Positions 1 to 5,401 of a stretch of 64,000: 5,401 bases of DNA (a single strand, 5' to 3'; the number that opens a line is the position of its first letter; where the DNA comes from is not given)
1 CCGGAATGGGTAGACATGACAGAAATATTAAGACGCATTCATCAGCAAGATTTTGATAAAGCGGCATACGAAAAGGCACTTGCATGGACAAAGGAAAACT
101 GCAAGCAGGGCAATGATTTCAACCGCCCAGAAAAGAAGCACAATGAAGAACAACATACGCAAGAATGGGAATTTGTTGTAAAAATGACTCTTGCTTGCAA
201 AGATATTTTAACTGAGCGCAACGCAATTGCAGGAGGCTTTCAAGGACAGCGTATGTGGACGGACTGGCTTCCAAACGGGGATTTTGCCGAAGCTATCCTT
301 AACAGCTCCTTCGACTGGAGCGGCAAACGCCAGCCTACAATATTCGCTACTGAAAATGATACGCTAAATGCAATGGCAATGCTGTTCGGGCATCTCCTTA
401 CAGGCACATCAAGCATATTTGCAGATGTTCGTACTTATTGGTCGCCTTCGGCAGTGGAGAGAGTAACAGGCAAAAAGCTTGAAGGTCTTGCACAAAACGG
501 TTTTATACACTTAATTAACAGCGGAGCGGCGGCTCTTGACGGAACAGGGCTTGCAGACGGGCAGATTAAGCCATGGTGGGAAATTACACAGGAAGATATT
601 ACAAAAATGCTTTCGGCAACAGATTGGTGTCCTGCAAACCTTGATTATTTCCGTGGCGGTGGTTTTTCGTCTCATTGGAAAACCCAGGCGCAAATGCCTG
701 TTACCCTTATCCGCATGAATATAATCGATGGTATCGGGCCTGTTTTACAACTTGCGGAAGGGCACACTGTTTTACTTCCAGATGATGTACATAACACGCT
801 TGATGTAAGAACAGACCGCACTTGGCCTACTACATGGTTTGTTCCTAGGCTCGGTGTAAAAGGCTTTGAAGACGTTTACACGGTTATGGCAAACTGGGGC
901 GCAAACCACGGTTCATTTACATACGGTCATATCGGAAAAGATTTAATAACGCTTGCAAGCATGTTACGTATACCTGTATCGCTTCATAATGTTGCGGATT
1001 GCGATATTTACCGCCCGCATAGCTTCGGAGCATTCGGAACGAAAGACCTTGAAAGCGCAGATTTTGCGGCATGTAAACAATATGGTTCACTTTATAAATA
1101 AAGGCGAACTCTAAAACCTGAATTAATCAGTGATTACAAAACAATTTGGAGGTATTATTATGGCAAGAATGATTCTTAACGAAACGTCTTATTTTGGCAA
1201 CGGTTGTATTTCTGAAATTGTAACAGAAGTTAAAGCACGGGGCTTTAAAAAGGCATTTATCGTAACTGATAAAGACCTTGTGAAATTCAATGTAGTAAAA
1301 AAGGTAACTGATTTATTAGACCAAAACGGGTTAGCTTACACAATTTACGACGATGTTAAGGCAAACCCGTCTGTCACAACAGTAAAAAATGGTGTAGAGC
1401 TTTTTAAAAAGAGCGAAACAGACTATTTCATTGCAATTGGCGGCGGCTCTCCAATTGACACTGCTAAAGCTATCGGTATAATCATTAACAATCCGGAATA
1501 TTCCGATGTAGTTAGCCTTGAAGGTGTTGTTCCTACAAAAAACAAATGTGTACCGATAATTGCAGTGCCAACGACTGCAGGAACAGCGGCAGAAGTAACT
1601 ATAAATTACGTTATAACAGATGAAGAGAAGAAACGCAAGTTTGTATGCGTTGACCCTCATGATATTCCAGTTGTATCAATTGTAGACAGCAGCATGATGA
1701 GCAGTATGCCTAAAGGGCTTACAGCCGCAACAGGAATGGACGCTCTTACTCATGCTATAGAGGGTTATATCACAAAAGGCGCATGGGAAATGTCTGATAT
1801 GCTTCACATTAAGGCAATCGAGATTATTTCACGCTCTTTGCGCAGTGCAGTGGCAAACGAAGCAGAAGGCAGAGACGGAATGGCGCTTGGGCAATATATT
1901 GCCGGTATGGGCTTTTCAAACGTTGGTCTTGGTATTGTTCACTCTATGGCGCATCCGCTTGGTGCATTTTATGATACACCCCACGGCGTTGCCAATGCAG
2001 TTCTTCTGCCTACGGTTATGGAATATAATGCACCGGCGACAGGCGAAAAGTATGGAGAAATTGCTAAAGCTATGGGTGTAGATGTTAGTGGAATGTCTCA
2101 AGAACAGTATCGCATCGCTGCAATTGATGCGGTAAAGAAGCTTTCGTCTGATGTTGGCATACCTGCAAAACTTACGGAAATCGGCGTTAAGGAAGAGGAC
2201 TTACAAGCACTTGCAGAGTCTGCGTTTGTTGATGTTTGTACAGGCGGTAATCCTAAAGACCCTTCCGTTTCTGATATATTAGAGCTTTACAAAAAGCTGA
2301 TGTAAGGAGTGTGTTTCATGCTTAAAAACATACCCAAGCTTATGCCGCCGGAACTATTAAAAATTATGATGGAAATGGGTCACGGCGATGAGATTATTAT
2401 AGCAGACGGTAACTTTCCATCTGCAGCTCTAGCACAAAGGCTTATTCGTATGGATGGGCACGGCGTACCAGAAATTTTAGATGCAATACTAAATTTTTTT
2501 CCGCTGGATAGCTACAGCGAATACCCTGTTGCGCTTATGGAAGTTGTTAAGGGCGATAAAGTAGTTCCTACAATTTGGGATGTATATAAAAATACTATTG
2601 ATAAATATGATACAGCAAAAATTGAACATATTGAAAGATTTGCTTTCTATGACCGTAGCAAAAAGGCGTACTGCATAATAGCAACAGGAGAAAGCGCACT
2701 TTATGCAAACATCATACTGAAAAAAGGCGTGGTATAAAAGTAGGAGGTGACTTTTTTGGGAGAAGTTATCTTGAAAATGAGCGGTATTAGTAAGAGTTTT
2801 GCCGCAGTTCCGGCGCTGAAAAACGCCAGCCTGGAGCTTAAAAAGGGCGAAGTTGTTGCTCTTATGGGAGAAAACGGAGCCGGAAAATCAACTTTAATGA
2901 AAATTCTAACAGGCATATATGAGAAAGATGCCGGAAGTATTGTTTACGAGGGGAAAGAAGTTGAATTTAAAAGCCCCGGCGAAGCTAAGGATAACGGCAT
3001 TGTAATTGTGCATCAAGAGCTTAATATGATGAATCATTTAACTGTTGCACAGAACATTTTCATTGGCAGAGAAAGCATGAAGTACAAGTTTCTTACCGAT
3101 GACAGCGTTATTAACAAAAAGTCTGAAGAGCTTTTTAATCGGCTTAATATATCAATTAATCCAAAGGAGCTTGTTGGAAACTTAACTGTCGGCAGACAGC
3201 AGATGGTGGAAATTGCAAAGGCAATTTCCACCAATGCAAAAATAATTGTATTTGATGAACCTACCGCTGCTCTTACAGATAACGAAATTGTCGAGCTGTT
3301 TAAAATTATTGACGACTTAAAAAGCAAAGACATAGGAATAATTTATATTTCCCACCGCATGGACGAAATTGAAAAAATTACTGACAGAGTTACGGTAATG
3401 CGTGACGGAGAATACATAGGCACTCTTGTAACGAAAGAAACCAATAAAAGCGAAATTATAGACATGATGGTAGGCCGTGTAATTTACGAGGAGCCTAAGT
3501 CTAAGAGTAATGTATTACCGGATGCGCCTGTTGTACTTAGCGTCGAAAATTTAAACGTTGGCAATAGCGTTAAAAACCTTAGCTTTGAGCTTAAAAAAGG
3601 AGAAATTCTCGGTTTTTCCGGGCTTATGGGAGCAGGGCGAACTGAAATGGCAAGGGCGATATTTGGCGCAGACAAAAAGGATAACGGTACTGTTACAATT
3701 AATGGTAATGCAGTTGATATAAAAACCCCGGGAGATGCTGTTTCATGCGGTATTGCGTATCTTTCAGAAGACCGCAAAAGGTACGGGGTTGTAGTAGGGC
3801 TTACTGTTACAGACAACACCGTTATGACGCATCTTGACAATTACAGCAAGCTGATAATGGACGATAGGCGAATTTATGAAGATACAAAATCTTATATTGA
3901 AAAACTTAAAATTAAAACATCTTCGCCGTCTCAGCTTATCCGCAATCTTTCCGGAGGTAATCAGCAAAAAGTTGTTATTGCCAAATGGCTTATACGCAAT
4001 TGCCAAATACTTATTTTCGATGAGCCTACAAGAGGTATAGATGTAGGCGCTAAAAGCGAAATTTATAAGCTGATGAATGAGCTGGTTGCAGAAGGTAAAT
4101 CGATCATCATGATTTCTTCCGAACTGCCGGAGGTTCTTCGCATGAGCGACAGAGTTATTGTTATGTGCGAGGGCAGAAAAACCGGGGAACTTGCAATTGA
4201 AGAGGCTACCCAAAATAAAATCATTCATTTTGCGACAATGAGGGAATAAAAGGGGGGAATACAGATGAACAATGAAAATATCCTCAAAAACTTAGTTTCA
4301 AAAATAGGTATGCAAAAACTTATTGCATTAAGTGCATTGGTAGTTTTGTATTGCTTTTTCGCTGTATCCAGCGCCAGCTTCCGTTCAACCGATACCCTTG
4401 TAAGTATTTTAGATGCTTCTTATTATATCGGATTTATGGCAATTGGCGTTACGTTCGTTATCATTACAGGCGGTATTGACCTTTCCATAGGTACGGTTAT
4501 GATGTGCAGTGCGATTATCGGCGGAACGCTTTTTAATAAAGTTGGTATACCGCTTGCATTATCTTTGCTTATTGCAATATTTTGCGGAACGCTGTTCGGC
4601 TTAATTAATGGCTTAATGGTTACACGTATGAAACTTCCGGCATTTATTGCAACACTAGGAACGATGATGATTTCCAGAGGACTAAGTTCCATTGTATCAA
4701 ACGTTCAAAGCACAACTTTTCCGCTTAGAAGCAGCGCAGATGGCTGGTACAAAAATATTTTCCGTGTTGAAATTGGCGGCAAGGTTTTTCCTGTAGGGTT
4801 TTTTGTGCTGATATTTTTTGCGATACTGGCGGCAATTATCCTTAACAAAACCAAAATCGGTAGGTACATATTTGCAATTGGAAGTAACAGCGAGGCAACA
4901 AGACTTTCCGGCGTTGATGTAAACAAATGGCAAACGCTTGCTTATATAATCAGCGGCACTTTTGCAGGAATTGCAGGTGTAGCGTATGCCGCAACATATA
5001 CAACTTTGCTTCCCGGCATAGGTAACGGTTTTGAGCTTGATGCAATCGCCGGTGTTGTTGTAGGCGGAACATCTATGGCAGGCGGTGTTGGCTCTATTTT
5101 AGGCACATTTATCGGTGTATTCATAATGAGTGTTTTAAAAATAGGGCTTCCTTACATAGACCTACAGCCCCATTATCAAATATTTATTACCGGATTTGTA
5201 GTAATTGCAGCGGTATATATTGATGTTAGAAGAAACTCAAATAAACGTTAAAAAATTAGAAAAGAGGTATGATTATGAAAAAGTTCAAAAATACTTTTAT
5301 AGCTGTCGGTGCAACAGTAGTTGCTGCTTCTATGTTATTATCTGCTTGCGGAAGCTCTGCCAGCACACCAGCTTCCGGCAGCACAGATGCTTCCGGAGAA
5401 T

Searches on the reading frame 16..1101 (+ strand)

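Call 7: search_protein_families(library=pfam, proteins=[window:16-1101:+])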
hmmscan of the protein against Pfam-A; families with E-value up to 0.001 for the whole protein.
window:16-1101:+ (361 aa): 2 families
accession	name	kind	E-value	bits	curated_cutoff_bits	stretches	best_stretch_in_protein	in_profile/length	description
PF07882.17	Fucose_iso_N2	-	3.3e-52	177.2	22.3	1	1-130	36-180/180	L-fucose isomerase, second N-terminal domain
PF02952.23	Fucose_iso_C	-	4.4e-45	153.3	29.3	1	166-323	1-141/143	L-fucose isomerase, C-terminal domain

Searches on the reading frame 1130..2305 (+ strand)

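Call 7: search_protein_families(library=pfam, proteins=[window:1130-2305:+])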
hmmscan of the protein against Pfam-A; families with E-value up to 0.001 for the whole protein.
window:1130-2305:+ (391 aa): 3 families
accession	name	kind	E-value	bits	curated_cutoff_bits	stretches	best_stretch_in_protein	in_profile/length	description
PF25137.1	ADH_Fe_C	-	4.4e-68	229.2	27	1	198-390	1-193/194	Fe-containing alcohol dehydrogenase family, C-terminal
PF00465.25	Fe-ADH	-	5.5e-51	172.9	31.3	1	20-186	4-167/168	Iron-containing alcohol dehydrogenase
PF13685.12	Fe-ADH_2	-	4.1e-13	50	28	1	22-117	2-95/149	Iron-containing alcohol dehydrogenase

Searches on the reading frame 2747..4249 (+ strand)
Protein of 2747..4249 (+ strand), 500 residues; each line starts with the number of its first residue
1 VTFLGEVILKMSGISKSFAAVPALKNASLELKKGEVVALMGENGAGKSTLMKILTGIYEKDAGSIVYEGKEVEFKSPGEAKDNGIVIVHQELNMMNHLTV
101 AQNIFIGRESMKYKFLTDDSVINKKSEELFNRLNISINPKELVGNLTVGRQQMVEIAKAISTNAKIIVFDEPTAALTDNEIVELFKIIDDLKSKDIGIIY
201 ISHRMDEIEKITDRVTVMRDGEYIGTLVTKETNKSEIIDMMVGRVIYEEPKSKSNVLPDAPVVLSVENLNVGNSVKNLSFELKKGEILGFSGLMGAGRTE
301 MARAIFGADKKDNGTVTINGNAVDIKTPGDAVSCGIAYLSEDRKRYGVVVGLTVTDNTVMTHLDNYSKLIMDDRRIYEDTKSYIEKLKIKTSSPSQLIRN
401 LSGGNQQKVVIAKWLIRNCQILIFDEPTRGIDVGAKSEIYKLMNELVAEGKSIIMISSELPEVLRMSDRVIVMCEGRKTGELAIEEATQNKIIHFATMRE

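Call 7: search_protein_families(library=pfam, proteins=[window:2747-4249:+])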
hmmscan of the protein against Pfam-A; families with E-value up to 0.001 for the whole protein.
window:2747-4249:+ (500 aa): 9 families
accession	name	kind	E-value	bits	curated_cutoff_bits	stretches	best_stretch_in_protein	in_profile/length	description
PF00005.33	ABC_tran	-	9.1e-56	188.7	25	2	24-174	1-137/137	ABC transporter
PF13304.12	AAA_21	-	2.3e-08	34.9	27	0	397-453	234-293/304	AAA domain, putative AbiEii toxin, Type IV TA system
PF00270.35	DEAD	-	2e-06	28.1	26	0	30-202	10-157/167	DEAD/DEAH box helicase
PF09818.15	ABC_ATPase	-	2.6e-06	27.1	23.2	0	379-475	136-248/283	P-loop domain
PF02463.25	SMC_N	-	4.5e-06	26.7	40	0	34-218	24-212/220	RecF/RecN/SMC N terminal domain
PF02367.23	TsaE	-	6.7e-06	26.5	26.6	0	30-55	17-42/128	Threonylcarbamoyl adenosine biosynthesis protein TsaE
PF13401.12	AAA_22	-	0.00044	21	27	0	35-201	6-121/130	AAA domain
PF03193.22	RsgA_GTPase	-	0.00046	20.5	30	0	31-61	104-133/174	RsgA GTPase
PF20720.3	nSTAND3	-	0.00078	19.6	27.2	0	18-61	1-44/155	Novel STAND NTPase 3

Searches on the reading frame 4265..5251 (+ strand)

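Call 7: search_protein_families(library=pfam, proteins=[window:4265-5251:+])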
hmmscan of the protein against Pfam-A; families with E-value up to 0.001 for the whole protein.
window:4265-5251:+ (328 aa): 1 family
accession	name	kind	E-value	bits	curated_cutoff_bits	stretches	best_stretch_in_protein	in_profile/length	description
PF02653.21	BPD_transp_2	-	3.5e-48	164.5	26.8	1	45-317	2-269/269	Branched-chain amino acid transport system / permease component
